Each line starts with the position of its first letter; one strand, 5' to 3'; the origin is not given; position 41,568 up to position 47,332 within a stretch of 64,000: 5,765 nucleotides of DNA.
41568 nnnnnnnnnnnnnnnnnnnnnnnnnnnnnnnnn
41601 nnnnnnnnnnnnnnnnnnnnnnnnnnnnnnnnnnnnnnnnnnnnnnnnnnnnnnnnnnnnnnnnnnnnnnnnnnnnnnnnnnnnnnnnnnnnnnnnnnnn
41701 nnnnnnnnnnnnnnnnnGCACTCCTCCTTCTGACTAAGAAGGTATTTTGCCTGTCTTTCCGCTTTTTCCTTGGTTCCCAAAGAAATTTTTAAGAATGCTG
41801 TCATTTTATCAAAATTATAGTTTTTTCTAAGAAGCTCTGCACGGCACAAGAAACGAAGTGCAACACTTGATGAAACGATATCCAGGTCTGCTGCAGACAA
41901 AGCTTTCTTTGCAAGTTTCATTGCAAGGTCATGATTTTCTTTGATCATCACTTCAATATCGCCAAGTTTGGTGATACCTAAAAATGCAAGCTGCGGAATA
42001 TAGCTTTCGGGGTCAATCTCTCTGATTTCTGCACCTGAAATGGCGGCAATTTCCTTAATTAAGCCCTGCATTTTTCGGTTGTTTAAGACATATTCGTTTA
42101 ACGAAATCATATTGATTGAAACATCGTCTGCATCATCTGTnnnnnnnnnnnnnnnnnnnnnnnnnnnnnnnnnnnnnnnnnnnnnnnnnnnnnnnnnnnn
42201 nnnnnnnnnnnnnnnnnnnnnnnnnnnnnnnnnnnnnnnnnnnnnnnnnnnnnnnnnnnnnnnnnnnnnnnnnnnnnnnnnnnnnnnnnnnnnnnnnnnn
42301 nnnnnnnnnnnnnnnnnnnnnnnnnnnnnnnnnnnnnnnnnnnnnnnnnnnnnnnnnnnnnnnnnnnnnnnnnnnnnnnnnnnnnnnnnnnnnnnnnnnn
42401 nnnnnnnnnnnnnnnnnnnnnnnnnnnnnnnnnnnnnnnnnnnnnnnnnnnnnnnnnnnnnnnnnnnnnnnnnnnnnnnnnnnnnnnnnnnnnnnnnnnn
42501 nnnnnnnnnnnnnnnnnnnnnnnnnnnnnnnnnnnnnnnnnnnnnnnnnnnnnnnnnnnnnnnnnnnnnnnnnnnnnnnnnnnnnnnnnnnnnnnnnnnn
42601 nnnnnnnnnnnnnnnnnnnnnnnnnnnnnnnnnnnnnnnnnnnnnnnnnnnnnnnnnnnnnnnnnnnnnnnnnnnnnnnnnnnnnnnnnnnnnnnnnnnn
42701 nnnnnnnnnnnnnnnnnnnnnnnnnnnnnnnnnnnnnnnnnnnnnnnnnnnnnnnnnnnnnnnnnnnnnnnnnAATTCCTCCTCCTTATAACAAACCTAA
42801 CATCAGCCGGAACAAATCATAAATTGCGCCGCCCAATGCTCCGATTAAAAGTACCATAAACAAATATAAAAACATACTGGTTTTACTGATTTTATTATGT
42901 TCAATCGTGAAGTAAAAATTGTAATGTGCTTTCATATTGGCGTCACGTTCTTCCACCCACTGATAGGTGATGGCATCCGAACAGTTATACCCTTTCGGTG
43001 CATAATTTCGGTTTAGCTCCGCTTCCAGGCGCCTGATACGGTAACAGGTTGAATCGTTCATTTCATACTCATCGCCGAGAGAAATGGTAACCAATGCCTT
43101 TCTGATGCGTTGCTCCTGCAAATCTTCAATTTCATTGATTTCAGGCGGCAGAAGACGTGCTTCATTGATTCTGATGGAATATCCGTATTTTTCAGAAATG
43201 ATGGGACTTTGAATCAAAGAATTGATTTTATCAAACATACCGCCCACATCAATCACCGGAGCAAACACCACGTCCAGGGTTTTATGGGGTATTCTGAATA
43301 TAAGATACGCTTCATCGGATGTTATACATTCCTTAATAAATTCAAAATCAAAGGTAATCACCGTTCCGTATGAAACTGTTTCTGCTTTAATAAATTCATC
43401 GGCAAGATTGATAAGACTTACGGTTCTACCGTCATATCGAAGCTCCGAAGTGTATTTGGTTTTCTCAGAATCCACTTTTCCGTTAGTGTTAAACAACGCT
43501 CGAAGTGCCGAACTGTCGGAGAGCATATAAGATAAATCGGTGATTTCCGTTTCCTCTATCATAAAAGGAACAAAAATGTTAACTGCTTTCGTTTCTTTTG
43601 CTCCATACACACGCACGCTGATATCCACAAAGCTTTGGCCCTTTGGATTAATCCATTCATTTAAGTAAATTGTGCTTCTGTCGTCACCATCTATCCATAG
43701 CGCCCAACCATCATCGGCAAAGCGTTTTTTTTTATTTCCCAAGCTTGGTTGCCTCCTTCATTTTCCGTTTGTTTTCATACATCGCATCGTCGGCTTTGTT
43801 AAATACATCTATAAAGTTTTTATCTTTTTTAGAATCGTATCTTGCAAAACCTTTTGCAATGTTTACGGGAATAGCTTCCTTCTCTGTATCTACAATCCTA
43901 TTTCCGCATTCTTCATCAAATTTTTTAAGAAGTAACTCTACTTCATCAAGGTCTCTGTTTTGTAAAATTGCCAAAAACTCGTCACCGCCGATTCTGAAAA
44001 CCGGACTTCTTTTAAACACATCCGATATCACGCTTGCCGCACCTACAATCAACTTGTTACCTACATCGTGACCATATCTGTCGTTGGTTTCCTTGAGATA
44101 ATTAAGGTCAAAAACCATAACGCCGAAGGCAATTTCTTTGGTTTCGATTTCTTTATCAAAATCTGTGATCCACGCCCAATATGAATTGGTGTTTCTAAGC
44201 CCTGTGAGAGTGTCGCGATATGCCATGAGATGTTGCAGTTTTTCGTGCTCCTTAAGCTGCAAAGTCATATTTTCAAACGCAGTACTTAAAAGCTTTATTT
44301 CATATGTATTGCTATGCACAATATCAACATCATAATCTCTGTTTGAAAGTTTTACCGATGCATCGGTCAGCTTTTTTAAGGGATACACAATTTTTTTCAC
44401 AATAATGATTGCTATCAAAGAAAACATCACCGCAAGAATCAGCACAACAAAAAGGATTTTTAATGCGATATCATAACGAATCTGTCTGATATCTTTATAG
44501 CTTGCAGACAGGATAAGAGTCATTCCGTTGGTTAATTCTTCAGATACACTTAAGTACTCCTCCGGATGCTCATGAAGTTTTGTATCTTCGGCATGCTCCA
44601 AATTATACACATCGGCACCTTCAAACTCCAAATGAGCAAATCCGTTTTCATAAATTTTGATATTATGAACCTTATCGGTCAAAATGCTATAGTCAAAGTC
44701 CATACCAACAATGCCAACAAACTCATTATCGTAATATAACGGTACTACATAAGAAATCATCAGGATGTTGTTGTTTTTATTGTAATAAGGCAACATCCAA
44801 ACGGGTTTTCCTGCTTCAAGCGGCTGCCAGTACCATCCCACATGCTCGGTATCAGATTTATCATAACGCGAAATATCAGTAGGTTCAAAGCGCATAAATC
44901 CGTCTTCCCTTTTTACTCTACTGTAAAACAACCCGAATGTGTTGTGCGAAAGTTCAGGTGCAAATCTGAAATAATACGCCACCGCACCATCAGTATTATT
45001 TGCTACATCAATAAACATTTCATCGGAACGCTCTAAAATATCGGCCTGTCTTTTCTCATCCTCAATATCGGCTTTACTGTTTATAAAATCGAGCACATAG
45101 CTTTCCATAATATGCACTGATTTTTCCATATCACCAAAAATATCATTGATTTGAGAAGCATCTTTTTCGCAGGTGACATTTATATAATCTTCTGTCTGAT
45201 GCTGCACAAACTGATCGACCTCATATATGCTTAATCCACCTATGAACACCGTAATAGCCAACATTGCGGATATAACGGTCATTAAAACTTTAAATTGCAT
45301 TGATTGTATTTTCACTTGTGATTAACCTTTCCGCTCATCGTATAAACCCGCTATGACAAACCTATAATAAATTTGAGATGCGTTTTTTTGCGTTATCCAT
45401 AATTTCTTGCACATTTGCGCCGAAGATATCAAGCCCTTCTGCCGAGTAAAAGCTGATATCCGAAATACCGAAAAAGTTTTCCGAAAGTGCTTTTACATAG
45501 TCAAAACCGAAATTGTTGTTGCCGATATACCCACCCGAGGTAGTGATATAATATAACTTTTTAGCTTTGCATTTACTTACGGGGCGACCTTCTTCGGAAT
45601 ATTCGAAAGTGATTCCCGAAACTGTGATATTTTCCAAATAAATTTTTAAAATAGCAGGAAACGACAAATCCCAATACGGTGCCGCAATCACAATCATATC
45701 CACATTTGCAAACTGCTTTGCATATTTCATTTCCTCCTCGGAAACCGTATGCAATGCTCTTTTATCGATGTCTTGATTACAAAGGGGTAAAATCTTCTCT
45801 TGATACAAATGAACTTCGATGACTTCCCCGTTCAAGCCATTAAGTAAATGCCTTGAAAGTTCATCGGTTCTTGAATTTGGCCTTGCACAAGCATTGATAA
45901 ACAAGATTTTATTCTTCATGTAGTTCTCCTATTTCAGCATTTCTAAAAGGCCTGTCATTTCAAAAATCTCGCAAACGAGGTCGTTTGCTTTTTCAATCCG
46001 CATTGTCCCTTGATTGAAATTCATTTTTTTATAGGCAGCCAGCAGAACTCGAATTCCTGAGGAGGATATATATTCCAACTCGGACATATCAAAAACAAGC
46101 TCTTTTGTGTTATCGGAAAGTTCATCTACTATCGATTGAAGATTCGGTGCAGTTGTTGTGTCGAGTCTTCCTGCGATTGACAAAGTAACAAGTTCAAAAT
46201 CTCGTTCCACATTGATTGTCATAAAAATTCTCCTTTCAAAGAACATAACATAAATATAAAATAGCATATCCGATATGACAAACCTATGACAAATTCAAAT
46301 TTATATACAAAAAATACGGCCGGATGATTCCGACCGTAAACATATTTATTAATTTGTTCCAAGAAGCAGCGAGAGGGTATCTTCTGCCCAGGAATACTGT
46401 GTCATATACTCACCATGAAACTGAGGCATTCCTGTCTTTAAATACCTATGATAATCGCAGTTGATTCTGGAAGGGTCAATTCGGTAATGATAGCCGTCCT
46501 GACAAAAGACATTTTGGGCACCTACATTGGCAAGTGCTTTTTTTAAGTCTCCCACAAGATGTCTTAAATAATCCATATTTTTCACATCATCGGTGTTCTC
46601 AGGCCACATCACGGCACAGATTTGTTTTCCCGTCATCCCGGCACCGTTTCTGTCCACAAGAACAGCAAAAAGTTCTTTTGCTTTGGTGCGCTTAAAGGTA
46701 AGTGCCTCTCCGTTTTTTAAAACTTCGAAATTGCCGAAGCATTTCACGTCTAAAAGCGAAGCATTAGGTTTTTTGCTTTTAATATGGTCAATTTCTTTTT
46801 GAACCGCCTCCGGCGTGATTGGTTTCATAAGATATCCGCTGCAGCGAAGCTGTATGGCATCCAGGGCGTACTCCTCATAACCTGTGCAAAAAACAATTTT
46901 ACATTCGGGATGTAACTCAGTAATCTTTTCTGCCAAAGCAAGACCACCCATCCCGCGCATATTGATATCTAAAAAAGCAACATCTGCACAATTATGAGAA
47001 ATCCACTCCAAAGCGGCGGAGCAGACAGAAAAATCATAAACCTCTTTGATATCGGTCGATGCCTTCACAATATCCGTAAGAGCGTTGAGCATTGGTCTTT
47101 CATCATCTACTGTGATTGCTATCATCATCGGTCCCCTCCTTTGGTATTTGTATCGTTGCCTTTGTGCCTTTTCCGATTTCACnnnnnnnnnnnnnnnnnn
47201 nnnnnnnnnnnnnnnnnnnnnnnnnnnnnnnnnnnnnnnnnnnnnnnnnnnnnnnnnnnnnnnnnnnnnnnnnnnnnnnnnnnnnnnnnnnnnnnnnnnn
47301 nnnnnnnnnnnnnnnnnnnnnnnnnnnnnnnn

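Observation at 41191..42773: Overlapping small alarmone synthetase / small alarmone hydrolase pair resembling a toxSAS toxin-antitoxin module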

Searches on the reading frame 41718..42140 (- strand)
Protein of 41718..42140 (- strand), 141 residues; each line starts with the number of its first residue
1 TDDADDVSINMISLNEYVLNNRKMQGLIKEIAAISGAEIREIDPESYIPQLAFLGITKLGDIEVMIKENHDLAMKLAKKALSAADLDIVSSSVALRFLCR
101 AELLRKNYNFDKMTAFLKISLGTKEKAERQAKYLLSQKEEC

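Call 59: predict_structure(alignment_id=A2)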
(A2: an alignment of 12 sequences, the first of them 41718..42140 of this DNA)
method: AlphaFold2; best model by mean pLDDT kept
length: 141 residues; sequences in the alignment: 12
mean_pLDDT: 91.1   pTM: 0.85
mean pLDDT of the five models: 91.1, 91.1, 90.9, 90.8, 90.4
residues with pLDDT >= 90: 110; 70-90: 27; 50-70: 2; < 50: 2
segments of 3 or more residues with pLDDT < 50: none
pLDDT, mean of each block of 10 residues (from residue 1): 74 94 95 91 93 96 96 93 85 94 94 94 92 86 71
secondary structure, 60 per line:
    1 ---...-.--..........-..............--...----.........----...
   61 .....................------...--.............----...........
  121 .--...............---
elements in order: H11-20 H22-35 E38-40 H45-53 H59-81 E88-90 H93-105 H110-121 H124-138

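Call 61: search_protein_families(library=pfam, proteins=[window:41718-42140:-], max_evalue=10)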
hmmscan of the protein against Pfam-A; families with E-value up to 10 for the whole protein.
window:41718-42140:- (141 aa): 0 families

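Call 62: fold_search(model_id=the predicted structure, library=pdb)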
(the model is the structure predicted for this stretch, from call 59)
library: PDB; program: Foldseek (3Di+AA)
matches with E <= 10: 88; with E <= 0.001: 0
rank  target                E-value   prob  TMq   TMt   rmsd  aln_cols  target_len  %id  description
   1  6p8f_A                6.9e-01  0.18  0.27  0.19  11.2       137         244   13  Crystal structure of CDK4 in complex with CyclinD1 and P27 (released 2019-12-25)
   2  6p8e_A                1.4e+00  0.11  0.27  0.19  13.2       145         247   13  Crystal structure of CDK4 in complex with CyclinD1 and P27 (released 2019-12-25)
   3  2mr5_MODEL_1_A        2.0e+00  0.06  0.19  0.19  14.5       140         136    9  Solution NMR Structure of De novo designed Protein, Northeast Structural Genomics Consortium (NESG) Target OR4 (released 2014-09-17)
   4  6w20_A                2.7e+00  0.13  0.34  0.12  11.0       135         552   11  ClpAP Disengaged State bound to RepA-GFP (released 2020-05-06)
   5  6qs7_F                2.8e+00  0.10  0.30  0.11  12.2       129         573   14  ClpB (DWB and K476C mutant) bound to casein in presence of ATPgammaS - state KC-2A (released 2019-07-03)
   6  9x1n_G                2.8e+00  0.05  0.20  0.09  13.2       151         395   14  The cryo-EM structure of HerA-NurA complex with ATPgammaS and dsDNA from Thermococcus kodakarensis (State 1) (released 2026-02-04)
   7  6v11_C                2.9e+00  0.15  0.32  0.12   5.3       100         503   15  Lon Protease from Yersinia pestis (released 2020-01-22)
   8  9fxk_G                2.9e+00  0.14  0.29  0.28   6.8       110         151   14  Transcription repressor NrdR from E. coli, AMPPNP/ATP-bound state (released 2025-03-19)
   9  6w24_A                3.4e+00  0.12  0.36  0.12  11.1       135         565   11  ClpA Engaged2 State bound to RepA-GFP (Focused Classification) (released 2020-05-06)
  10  9fxk_A                3.6e+00  0.12  0.29  0.28   6.8       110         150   14  Transcription repressor NrdR from E. coli, AMPPNP/ATP-bound state (released 2025-03-19)
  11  9fvr_C                3.6e+00  0.11  0.29  0.27   7.2       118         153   13  Transcription repressor NrdR from E. coli, ATP/dATP-bound state, SeMet protein (released 2025-03-19)
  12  7uiv_A                3.6e+00  0.10  0.34  0.12  12.4       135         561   11  ClpAP complex bound to ClpS N-terminal extension, class IIa (released 2022-11-09)
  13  3hdt_A                3.6e+00  0.05  0.19  0.16  15.1       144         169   13  Crystal structure of putative kinase from Clostridium symbiosum ATCC 14940 (released 2009-05-26)
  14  9gnv_A                3.6e+00  0.02  0.18  0.14  16.7       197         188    9  Human SENP5 in complex with SUMO1 (released 2025-06-25)
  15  6uqe_A                3.8e+00  0.11  0.35  0.12  11.3       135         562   11  ClpA/ClpP Disengaged State bound to RepA-GFP (released 2020-04-22)
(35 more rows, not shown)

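Call 94: fold_search(model_id=the predicted structure, library=viral)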
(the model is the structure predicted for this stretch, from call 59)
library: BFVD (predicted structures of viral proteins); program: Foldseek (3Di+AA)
matches with E <= 10: 57; with E <= 0.001: 0
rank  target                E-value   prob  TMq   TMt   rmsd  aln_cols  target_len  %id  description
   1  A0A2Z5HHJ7            5.4e-01  0.38  0.36  0.24  10.2       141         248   12  (no name in the UniProt tables at hand)
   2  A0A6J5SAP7            1.6e+00  0.04  0.16  0.18  18.7       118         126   14  Lipoprotein [uncultured Caudovirales phage]
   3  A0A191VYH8            2.7e+00  0.03  0.15  0.06  13.5       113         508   12  Thymidylate synthase [Roseobacter phage RD-1410W1-01]
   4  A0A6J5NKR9            3.0e+00  0.05  0.20  0.18  16.6       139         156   13  AAA domain containing protein [uncultured Caudovirales phage]
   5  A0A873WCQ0            3.2e+00  0.20  0.39  0.16   4.9       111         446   18  ATP-dependent protease [Klebsiella phage Miami]
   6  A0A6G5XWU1            3.2e+00  0.03  0.18  0.11  16.2       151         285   13  (no name in the UniProt tables at hand)
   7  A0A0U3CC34            3.4e+00  0.16  0.33  0.11   5.4       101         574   15  Uncharacterized AAA domain-containing protein ycf46 [Pseudomonas phage SM1]
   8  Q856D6                3.4e+00  0.04  0.19  0.05  16.2       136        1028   20  Glycine-rich domain-containing protein [Mycobacterium phage Barnyard]
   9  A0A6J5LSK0            3.7e+00  0.03  0.17  0.10  27.0       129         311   14  Uncharacterized protein [uncultured Caudovirales phage]
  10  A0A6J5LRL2            3.9e+00  0.06  0.24  0.19  13.7       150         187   15  Transglycosylase SLT domain 1 [uncultured Caudovirales phage]
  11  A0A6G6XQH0            3.9e+00  0.04  0.18  0.12  18.8       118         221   10  (no name in the UniProt tables at hand)
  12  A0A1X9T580            4.4e+00  0.03  0.17  0.14  11.1       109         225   18  Uncharacterized protein [Ranid herpesvirus 3]
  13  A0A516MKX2            4.6e+00  0.06  0.30  0.27  19.3       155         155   15  (no name in the UniProt tables at hand)
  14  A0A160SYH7            4.6e+00  0.02  0.18  0.16  10.3       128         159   12  Uncharacterized protein [Pseudomonas phage shl2]
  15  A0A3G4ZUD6            5.1e+00  0.08  0.27  0.07   7.1        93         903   12  Stage V sporulation protein K [Dasosvirus sp.]
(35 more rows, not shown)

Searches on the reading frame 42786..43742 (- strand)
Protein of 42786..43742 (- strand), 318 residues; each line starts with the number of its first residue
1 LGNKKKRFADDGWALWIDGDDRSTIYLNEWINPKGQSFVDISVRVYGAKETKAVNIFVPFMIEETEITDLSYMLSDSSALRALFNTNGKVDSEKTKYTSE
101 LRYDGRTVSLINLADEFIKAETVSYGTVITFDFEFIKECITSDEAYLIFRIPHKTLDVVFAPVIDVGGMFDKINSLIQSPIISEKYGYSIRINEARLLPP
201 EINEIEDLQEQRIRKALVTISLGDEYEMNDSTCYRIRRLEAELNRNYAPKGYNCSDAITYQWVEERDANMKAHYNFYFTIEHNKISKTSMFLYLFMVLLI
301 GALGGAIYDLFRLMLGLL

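Call 3: search_protein_families(library=pfam, proteins=[window:42786-43742:-], max_evalue=0.01)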
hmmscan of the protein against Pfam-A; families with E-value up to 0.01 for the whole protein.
window:42786-43742:- (318 aa): 0 families

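Call 4: search_protein_families(library=ncbifam, proteins=[window:42786-43742:-], max_evalue=0.01)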
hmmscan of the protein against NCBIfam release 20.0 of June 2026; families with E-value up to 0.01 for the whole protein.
window:42786-43742:- (318 aa): 0 families

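Call 5: search_protein_families(library=padloc, proteins=[window:42786-43742:-], max_evalue=0.01)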
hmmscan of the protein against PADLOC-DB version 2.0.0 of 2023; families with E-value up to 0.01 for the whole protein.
window:42786-43742:- (318 aa): 0 families

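Call 61: search_protein_families(library=pfam, proteins=[window:42786-43742:-], max_evalue=10)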
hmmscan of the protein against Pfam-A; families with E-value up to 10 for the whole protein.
window:42786-43742:- (318 aa): 4 families
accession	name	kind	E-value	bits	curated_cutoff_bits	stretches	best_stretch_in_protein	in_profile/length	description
PF22557.2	DuOB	-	0.06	13.8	27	1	188-236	162-206/210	Dual OB-containing domain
PF02238.20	COX7a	-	0.09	13.6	22.1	1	283-316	20-53/53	Cytochrome c oxidase subunit VII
PF11726.14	YagK_YfjJ_C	-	0.09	13.1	25.8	1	238-285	34-85/170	YagK/YfjJ C-terminal domain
PF07824.17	Chaperone_III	-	0.17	12.6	25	1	39-75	22-58/110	Type III secretion chaperone domain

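Call 92: search_solved_structures(query=window:42786-43742:-, max_evalue=1)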
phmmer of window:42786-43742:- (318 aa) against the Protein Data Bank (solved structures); distinct sequences matched with E-value up to 1: 1.
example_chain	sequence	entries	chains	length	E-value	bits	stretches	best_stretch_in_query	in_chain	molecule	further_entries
7v2s_A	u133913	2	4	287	0.83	12.3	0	220-275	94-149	Methyltranfer_dom domain-containing protein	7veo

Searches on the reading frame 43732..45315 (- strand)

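Call 3: search_protein_families(library=pfam, proteins=[window:43732-45315:-], max_evalue=0.01)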
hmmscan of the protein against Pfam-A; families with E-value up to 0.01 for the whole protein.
window:43732-45315:- (527 aa): 5 families
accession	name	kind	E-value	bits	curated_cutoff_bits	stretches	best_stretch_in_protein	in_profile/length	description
PF00990.26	GGDEF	-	1e-23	84.3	23.8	1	365-520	1-159/161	Diguanylate cyclase, GGDEF domain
PF22673.2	MCP-like_PDC_1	-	4.3e-15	56.6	27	1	105-213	9-112/113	Methyl-accepting chemotaxis protein-like, first PDC sensor domain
PF02743.24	dCache_1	-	2.5e-07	30.9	45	1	150-227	89-170/240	Cache domain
PF00672.30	HAMP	-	9.8e-06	26.2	25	1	305-355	2-52/53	HAMP domain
PF18513.6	Pro_sub2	-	0.0015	19.2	25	1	266-311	32-77/88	Prodomain subtilisin 2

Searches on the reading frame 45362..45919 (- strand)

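Call 44: search_protein_families(library=pfam, proteins=[window:45362-45919:-], max_evalue=0.001)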
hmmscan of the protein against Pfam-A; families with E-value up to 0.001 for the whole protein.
window:45362-45919:- (185 aa): 2 families
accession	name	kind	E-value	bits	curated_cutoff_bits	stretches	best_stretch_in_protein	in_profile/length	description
PF02525.22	Flavodoxin_2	-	1.5e-26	93.7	27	1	4-183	2-196/198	Flavodoxin-like fold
PF03358.20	FMN_red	-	1.4e-11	44.7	24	1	4-133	2-120/152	NADPH-dependent FMN reductase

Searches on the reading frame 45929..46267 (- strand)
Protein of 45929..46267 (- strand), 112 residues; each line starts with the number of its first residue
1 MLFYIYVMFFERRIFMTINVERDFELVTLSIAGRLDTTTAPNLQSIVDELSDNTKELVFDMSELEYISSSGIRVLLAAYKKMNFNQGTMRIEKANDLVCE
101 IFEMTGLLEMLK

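Call 44: search_protein_families(library=pfam, proteins=[window:45929-46267:-], max_evalue=0.001)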
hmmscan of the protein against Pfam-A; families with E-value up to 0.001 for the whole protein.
window:45929-46267:- (112 aa): 2 families
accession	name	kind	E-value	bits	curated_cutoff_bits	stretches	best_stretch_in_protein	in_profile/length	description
PF01740.26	STAS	-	2.9e-16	59.6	22.6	1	19-111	3-97/106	STAS domain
PF13466.11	STAS_2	-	1.6e-12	47.8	29.2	1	29-107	1-79/80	STAS domain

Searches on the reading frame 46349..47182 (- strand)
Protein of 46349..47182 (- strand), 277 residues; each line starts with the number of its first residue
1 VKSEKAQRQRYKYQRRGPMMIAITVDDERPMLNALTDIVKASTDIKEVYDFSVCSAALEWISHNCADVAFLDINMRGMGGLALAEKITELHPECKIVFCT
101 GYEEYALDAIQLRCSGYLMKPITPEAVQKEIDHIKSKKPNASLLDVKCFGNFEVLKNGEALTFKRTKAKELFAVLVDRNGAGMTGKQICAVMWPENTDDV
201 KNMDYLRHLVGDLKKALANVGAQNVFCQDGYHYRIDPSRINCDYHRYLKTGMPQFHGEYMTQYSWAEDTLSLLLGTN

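Call 44: search_protein_families(library=pfam, proteins=[window:46349-47182:-], max_evalue=0.001)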
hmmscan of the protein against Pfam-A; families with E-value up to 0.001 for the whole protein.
window:46349-47182:- (277 aa): 1 family
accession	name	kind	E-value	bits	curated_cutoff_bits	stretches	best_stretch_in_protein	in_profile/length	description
PF00072.30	Response_reg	-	8.5e-20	71.4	30.2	1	24-131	3-110/111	Response regulator receiver domain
